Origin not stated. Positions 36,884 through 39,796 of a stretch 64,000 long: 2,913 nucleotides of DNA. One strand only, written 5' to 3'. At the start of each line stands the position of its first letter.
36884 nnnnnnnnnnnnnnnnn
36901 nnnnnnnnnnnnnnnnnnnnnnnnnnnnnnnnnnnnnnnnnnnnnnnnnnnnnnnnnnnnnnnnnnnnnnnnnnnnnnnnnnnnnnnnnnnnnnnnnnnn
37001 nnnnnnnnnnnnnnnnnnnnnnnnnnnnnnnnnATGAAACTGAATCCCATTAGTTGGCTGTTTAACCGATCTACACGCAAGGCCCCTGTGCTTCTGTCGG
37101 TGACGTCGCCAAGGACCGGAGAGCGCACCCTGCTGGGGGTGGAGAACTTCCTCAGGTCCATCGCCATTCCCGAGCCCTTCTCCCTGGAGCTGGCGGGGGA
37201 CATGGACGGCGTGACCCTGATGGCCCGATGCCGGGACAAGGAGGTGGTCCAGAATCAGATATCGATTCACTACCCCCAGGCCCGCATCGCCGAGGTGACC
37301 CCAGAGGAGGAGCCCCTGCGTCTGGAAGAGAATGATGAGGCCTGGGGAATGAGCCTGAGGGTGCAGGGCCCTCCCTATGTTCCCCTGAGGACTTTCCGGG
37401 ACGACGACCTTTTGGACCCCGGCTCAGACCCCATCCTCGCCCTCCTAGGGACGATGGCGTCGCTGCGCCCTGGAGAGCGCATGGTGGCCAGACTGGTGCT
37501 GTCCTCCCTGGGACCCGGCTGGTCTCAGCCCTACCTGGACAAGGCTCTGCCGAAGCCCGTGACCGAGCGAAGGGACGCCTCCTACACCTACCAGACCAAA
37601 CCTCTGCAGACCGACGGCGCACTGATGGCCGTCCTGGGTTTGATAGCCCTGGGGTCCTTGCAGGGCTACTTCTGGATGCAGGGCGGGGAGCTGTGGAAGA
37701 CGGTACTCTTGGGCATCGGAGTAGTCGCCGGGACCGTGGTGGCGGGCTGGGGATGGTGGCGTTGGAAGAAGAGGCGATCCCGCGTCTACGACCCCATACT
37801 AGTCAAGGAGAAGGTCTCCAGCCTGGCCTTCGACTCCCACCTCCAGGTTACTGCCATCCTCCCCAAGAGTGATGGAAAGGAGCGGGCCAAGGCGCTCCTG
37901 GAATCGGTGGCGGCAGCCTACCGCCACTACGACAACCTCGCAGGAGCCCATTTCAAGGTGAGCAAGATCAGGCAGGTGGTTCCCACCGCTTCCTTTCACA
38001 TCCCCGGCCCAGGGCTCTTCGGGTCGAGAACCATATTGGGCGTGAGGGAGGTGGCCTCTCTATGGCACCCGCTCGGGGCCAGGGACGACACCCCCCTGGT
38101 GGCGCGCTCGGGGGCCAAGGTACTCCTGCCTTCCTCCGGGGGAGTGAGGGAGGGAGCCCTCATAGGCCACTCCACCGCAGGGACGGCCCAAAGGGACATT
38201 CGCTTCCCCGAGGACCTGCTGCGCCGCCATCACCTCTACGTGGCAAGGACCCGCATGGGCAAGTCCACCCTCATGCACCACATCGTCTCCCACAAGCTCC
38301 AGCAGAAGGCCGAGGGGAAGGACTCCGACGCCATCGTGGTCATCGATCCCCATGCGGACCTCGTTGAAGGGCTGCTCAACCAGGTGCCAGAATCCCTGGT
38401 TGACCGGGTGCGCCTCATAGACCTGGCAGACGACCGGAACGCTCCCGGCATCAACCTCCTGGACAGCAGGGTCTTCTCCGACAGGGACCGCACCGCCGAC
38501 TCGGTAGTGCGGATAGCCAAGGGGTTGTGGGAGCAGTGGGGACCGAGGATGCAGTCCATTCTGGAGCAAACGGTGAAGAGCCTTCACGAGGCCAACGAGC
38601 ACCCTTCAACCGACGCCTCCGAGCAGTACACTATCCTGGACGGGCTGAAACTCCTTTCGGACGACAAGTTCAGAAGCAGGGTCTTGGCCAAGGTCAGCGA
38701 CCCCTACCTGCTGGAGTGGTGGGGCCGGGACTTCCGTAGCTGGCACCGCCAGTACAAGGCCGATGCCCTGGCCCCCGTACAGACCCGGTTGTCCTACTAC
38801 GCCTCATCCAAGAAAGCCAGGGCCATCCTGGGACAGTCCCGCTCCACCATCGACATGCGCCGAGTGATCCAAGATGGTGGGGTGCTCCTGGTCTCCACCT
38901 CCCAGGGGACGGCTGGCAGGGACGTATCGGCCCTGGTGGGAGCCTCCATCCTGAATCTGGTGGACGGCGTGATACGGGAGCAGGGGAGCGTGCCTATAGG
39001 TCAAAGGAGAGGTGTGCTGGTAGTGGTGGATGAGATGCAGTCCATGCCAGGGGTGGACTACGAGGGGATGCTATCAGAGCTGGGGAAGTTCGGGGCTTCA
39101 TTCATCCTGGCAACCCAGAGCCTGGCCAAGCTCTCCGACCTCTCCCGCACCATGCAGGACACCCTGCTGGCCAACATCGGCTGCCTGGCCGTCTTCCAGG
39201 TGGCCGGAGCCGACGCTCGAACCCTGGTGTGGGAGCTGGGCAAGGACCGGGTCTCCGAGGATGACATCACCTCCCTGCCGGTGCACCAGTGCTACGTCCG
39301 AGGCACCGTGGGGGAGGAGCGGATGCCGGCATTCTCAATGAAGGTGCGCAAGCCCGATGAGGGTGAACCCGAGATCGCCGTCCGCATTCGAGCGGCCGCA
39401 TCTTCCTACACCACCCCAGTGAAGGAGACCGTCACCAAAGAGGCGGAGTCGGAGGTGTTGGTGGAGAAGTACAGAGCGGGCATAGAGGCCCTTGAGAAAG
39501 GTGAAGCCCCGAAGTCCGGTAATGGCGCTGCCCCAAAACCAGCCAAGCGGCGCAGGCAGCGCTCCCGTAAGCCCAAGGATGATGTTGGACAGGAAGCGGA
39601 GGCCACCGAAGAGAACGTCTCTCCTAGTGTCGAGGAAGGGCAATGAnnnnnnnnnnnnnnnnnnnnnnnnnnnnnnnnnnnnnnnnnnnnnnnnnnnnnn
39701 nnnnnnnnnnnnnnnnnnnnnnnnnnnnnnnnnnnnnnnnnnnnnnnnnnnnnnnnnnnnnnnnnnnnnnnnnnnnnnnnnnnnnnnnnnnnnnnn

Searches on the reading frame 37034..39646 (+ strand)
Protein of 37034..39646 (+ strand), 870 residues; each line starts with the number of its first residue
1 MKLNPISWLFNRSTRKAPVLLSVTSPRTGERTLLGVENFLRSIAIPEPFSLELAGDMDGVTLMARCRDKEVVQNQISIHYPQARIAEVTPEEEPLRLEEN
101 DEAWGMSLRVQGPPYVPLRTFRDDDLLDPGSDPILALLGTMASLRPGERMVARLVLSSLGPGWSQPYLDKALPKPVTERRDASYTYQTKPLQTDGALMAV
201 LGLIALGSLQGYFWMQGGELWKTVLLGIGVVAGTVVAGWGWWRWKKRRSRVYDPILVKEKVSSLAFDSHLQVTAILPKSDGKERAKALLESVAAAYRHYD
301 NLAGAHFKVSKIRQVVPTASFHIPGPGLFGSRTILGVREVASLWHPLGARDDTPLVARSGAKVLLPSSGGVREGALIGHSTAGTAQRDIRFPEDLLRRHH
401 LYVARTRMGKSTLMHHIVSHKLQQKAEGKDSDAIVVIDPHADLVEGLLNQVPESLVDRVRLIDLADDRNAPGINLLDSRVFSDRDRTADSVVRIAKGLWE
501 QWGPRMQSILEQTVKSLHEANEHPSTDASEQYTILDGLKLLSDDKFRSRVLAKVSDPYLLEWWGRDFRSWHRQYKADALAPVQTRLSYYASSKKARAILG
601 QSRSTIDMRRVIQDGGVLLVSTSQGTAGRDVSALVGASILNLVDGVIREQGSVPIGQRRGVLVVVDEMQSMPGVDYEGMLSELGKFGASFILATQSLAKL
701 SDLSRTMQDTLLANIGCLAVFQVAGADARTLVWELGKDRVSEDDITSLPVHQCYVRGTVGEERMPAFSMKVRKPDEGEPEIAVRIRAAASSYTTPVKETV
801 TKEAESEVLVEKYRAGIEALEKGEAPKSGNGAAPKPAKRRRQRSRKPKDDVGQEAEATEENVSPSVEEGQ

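Call 17: search_protein_families(library=pfam, proteins=[window:37034-39646:+], max_evalue=0.00001)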
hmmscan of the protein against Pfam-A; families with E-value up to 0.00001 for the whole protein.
window:37034-39646:+ (870 aa): 1 family
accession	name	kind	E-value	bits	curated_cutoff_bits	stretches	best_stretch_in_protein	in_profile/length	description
PF10412.15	TrwB_AAD_bind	-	8.9e-06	25.3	20.5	0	653-743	238-331/387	Type IV secretion-system coupling protein DNA-binding domain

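Call 18: find_encoding_contigs(protein=window:37034-39646:+, flank=3000, max_places=4)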
Protein window:37034-39646:+ (870 aa): no gene with exactly this product is on record in the collection.
